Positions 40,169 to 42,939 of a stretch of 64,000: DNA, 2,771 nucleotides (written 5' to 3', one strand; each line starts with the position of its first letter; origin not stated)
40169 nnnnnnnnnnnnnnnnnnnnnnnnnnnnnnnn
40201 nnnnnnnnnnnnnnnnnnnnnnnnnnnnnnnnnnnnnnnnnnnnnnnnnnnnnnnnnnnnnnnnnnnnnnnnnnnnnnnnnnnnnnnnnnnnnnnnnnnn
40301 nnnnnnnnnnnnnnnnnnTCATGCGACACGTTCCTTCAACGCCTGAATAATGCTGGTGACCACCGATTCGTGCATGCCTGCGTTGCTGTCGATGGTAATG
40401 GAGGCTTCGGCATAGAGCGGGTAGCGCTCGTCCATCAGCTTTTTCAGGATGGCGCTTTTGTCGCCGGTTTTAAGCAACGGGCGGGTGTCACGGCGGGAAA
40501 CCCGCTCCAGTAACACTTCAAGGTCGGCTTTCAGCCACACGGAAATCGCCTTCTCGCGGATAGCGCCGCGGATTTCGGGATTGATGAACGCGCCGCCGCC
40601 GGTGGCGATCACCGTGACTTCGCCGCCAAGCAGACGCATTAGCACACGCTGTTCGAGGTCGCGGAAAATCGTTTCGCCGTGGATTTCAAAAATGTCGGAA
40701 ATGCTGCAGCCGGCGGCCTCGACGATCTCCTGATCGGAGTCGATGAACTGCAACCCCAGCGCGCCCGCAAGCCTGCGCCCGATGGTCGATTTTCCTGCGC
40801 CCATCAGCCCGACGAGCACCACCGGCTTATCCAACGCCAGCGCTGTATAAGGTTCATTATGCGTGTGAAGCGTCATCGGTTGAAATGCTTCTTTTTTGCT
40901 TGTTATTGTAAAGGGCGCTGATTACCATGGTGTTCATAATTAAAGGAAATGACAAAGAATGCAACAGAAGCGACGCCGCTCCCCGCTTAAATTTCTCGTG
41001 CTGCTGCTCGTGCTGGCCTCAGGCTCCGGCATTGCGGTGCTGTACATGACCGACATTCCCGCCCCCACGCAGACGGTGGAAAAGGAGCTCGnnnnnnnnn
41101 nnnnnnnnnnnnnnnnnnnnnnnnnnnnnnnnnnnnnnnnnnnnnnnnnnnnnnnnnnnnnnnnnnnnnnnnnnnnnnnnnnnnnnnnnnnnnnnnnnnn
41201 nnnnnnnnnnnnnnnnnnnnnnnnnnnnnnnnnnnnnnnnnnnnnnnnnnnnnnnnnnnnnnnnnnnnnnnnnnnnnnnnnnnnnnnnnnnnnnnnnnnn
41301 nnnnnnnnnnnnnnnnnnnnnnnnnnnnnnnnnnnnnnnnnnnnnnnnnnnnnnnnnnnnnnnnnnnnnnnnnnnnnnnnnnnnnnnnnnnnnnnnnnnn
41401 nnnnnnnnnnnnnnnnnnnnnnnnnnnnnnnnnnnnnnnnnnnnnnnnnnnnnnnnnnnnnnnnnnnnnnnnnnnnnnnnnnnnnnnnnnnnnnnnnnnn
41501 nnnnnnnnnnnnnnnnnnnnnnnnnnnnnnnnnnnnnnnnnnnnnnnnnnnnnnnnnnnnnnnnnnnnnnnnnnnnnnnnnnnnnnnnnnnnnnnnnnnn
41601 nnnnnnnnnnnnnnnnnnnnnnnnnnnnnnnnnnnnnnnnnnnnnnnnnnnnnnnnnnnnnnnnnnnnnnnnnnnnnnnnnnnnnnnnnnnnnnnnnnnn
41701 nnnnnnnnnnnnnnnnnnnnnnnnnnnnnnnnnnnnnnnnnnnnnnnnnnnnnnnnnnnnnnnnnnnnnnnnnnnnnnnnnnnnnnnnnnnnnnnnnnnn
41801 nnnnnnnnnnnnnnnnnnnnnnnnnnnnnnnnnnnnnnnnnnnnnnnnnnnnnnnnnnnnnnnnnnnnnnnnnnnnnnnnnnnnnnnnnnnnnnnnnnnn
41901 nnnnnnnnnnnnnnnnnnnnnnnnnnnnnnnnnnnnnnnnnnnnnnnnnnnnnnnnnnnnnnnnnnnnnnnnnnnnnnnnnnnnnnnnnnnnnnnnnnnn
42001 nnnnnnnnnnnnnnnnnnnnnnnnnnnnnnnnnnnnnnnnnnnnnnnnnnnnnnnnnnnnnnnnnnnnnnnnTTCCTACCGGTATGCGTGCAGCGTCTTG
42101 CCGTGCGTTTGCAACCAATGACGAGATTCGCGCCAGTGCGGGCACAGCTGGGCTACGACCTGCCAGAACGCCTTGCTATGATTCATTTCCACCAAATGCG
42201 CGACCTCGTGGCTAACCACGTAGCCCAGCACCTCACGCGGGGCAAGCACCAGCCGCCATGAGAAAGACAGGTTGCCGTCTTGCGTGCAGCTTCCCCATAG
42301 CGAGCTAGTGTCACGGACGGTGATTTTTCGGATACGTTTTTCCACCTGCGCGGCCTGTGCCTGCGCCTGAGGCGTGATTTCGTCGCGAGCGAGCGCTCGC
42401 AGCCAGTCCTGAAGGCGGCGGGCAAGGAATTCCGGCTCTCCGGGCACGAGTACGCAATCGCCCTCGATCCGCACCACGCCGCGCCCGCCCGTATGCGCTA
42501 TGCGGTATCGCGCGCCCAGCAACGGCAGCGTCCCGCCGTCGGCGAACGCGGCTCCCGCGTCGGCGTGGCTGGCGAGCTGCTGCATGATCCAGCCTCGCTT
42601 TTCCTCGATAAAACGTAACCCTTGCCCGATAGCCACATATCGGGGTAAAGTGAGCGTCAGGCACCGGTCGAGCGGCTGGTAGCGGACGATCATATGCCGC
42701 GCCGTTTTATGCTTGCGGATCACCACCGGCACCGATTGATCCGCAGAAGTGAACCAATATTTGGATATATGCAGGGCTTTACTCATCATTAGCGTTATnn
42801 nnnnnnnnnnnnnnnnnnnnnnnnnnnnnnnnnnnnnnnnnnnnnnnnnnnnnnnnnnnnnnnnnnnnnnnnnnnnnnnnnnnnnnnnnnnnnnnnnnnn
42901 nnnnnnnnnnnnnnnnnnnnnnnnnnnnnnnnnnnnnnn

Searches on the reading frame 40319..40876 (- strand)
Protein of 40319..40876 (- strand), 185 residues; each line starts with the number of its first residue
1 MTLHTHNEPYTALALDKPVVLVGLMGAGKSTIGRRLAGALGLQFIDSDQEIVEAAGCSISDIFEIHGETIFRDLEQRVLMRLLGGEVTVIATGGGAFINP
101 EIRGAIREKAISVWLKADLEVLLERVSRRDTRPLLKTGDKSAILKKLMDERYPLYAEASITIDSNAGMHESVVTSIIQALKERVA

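Call 19: search_protein_families(library=pfam, proteins=[window:40319-40876:-], max_evalue=0.001)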
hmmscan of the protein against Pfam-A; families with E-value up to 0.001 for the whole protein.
window:40319-40876:- (185 aa): 4 families
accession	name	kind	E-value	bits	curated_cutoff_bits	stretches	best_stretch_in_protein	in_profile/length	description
PF01202.28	SKI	-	2.8e-48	164.5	22.1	1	25-180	1-158/159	Shikimate kinase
PF13238.12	AAA_18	-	4.1e-09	37.4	29.4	1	19-133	1-115/128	AAA domain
PF13189.12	Cytidylate_kin2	-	2.8e-08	34.6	28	1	23-131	6-133/176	Cytidylate kinase-like family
PF13671.12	AAA_33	-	1.3e-07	32.4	27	1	19-132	2-121/143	AAA domain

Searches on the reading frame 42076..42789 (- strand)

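Call 19: search_protein_families(library=pfam, proteins=[window:42076-42789:-], max_evalue=0.001)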
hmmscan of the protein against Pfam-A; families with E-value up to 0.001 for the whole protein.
window:42076-42789:- (237 aa): 1 family
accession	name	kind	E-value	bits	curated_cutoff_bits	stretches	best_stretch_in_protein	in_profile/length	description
PF01863.23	YgjP-like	-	1.3e-50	172.7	26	1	33-229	3-207/207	YgjP-like, metallopeptidase domain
